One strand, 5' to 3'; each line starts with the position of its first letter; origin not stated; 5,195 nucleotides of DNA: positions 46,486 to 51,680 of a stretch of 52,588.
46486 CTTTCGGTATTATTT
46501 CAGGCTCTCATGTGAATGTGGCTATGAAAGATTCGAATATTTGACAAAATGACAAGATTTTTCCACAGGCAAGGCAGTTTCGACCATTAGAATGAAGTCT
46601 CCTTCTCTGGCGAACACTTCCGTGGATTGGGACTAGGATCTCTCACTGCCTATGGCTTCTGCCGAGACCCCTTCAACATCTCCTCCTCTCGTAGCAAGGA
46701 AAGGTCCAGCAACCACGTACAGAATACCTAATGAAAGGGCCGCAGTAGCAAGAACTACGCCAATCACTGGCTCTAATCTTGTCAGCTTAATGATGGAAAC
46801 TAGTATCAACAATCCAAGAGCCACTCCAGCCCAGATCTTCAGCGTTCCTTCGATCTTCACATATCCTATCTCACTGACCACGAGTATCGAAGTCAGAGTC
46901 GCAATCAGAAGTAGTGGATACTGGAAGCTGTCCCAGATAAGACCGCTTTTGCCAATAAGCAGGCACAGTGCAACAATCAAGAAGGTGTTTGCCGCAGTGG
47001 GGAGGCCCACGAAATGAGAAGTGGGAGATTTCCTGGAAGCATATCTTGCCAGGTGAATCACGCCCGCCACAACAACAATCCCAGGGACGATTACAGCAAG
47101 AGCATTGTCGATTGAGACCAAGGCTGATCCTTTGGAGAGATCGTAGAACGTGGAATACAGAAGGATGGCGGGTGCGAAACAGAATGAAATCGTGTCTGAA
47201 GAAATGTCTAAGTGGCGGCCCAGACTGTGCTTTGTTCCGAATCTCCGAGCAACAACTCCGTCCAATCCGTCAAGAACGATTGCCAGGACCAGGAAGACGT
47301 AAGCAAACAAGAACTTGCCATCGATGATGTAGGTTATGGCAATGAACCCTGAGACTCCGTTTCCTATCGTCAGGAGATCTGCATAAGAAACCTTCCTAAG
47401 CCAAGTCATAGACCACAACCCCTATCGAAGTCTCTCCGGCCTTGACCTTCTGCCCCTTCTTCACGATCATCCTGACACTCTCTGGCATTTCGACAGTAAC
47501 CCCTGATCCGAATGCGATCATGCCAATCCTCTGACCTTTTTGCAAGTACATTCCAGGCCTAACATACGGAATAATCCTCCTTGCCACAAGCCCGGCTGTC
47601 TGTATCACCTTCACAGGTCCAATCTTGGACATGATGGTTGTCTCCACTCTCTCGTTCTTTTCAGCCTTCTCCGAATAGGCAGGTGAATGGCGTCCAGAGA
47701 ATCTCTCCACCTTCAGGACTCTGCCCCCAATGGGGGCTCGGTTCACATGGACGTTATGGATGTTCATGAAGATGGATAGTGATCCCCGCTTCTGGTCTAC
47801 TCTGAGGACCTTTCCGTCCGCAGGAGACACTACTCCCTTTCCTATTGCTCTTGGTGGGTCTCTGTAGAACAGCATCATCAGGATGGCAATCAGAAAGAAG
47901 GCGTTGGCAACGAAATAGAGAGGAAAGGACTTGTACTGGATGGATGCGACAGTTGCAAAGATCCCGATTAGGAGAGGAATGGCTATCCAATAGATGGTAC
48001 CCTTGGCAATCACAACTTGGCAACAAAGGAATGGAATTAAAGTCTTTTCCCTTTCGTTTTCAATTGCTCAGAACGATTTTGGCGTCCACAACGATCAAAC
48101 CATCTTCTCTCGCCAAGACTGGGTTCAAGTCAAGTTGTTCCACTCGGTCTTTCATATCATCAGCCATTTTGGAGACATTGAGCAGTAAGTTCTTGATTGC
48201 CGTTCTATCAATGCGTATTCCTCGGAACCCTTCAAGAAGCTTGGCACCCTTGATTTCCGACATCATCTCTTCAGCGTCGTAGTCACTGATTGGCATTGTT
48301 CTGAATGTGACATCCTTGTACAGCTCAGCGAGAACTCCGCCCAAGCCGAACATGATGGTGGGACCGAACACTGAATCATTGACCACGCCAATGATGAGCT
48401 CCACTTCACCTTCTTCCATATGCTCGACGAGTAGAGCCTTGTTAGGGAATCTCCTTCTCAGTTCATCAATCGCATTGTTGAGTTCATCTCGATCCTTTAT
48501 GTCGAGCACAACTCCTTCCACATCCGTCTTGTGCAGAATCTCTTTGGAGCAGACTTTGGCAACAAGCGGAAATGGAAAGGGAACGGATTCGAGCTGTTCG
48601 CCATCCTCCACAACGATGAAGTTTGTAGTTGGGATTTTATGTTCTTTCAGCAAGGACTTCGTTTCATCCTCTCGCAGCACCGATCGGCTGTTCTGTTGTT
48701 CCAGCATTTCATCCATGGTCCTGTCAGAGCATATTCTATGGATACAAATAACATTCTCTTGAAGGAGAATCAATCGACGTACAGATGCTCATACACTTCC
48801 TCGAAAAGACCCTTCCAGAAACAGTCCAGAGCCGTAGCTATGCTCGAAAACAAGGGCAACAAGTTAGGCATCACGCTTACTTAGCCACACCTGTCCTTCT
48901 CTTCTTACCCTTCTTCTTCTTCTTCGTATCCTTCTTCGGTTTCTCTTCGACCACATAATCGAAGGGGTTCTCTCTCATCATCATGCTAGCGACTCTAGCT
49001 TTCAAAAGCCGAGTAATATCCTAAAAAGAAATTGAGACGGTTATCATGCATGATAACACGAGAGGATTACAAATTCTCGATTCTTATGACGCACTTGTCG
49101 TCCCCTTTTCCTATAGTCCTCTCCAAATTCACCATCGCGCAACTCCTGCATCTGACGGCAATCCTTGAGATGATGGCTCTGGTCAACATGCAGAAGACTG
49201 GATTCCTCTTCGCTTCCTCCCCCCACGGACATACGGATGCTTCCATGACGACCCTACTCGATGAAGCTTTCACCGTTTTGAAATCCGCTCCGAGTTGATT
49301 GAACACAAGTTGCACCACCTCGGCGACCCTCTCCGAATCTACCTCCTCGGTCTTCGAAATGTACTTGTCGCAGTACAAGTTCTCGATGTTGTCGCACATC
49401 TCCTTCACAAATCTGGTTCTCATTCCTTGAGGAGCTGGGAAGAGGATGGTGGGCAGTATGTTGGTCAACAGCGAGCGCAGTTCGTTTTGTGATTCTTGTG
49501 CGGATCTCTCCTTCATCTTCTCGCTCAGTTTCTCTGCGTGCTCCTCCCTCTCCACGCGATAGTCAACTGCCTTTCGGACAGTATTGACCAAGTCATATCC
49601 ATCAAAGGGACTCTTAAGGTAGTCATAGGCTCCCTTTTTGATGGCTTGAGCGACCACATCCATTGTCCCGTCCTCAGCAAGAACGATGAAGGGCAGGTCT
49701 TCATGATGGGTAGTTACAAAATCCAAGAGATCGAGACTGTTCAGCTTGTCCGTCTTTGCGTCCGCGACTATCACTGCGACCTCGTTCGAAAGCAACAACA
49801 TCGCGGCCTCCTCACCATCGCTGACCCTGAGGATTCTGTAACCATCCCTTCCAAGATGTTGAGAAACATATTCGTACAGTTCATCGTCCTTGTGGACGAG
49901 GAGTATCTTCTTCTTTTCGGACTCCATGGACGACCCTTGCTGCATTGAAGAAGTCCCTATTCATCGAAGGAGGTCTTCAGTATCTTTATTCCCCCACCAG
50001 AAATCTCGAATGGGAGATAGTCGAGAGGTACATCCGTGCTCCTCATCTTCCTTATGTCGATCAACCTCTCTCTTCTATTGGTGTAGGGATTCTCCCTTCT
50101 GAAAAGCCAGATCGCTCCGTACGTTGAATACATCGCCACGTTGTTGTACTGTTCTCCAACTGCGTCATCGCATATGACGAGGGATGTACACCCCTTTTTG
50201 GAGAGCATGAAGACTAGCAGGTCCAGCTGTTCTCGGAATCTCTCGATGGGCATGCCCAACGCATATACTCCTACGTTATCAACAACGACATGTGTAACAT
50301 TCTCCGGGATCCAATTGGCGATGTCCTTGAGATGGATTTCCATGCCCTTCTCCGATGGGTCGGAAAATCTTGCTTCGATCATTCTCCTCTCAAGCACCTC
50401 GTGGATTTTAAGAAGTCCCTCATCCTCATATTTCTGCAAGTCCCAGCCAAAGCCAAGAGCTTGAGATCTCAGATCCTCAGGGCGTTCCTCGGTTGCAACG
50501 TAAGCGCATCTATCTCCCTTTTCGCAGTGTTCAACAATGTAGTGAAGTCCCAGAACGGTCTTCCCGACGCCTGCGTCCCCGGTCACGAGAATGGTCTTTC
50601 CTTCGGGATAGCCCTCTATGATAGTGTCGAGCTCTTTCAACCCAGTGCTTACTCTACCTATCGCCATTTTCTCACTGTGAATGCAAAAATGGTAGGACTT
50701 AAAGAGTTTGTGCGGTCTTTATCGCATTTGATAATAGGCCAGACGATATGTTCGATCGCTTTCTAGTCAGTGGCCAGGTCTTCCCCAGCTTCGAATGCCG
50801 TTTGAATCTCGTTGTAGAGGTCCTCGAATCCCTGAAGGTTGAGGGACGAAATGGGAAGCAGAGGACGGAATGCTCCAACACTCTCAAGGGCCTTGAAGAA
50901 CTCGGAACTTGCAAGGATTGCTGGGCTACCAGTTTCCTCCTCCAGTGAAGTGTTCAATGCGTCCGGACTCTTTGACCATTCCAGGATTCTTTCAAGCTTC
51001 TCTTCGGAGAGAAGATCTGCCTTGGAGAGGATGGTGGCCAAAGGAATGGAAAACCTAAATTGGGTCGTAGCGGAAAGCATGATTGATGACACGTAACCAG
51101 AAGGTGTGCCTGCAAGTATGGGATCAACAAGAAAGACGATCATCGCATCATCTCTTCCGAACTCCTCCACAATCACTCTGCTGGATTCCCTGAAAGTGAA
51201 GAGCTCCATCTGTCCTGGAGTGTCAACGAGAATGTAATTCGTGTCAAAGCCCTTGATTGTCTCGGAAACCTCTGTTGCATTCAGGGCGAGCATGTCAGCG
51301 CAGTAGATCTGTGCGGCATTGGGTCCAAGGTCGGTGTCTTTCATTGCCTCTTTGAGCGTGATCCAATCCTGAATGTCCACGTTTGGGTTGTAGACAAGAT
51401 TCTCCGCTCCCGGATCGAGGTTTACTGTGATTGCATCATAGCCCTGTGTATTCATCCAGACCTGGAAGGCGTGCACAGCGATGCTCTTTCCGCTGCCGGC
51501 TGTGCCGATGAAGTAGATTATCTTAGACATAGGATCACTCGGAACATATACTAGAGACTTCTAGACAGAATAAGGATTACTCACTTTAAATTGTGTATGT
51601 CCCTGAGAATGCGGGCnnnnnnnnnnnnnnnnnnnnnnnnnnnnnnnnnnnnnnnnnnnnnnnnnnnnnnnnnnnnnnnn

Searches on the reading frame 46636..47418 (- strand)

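Call 19: search_protein_families(library=pfam, proteins=[window:46636-47418:-], max_evalue=0.00001)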
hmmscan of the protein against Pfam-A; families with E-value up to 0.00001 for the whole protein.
window:46636-47418:- (261 aa): 1 family
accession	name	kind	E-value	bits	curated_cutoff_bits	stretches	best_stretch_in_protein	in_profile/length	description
PF01066.26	CDP-OH_P_transf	-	5.6e-14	53.2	22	1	12-175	3-148/152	CDP-alcohol phosphatidyltransferase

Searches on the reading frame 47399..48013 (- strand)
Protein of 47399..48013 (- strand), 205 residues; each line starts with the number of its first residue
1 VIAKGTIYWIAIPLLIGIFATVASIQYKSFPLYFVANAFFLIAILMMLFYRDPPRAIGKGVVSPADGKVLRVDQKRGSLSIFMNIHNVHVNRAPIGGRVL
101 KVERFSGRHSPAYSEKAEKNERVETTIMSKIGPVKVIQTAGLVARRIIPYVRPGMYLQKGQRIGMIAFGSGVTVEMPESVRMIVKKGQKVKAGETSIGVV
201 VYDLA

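Call 19: search_protein_families(library=pfam, proteins=[window:47399-48013:-], max_evalue=0.00001)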
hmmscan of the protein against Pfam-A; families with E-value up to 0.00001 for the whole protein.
window:47399-48013:- (205 aa): 1 family
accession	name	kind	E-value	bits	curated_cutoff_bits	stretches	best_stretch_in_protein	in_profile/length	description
PF02666.20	PS_Dcarbxylase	-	2.2e-34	119.3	22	1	44-196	3-196/198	Phosphatidylserine decarboxylase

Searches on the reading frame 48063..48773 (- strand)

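Call 19: search_protein_families(library=pfam, proteins=[window:48063-48773:-], max_evalue=0.00001)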
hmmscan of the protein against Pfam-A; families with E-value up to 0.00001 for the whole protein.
window:48063-48773:- (237 aa): 1 family
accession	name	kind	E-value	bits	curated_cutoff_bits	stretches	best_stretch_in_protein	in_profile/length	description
PF13549.11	ATP-grasp_5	-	4.8e-59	199.8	27.6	1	27-235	4-221/221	ATP-grasp domain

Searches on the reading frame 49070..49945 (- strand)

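Call 19: search_protein_families(library=pfam, proteins=[window:49070-49945:-], max_evalue=0.00001)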
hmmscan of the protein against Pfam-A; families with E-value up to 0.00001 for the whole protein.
window:49070-49945:- (292 aa): 3 families
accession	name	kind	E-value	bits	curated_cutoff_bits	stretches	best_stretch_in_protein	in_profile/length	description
PF18546.6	MetOD1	-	9.2e-25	87.8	23.8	1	160-289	2-141/142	Methanogen output domain 1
PF00072.30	Response_reg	-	1.1e-11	45.4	30.2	1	14-123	1-110/111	Response regulator receiver domain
PF20161.5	VpsR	-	5.4e-06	26.6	23.7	1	6-123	5-120/121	VpsR domain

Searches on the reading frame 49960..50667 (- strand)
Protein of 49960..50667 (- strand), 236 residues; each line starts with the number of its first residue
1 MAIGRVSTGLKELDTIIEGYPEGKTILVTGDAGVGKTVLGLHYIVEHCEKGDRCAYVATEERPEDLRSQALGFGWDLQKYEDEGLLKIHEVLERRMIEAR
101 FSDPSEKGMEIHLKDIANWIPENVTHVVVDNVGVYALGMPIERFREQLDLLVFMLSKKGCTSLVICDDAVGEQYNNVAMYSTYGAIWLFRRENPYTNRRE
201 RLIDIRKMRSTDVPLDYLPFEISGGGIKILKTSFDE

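Call 19: search_protein_families(library=pfam, proteins=[window:49960-50667:-], max_evalue=0.00001)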
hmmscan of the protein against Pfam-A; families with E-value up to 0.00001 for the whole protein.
window:49960-50667:- (236 aa): 3 families
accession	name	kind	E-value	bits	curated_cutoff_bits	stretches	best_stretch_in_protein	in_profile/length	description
PF06745.19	ATPase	-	3.4e-54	184.1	26.6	1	6-231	1-228/231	KaiC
PF13481.12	AAA_25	-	4.9e-09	36.5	27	1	7-132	16-152/195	AAA domain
PF00154.27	RecA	-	5.9e-06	26.4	27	1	3-73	30-102/262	recA bacterial DNA recombination protein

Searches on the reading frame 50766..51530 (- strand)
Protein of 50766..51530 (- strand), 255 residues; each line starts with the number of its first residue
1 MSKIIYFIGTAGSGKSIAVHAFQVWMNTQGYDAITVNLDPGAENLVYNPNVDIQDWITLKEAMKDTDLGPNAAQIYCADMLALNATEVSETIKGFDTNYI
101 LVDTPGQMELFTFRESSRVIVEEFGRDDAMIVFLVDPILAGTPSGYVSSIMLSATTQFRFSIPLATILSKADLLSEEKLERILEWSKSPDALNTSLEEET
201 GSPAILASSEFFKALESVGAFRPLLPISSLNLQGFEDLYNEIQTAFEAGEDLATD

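Call 19: search_protein_families(library=pfam, proteins=[window:50766-51530:-], max_evalue=0.00001)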
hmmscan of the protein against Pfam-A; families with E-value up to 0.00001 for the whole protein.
window:50766-51530:- (255 aa): 1 family
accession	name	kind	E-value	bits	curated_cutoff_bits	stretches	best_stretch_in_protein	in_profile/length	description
PF03029.23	ATP_bind_1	-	4.3e-58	197.4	27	1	7-247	1-239/240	Conserved hypothetical ATP binding protein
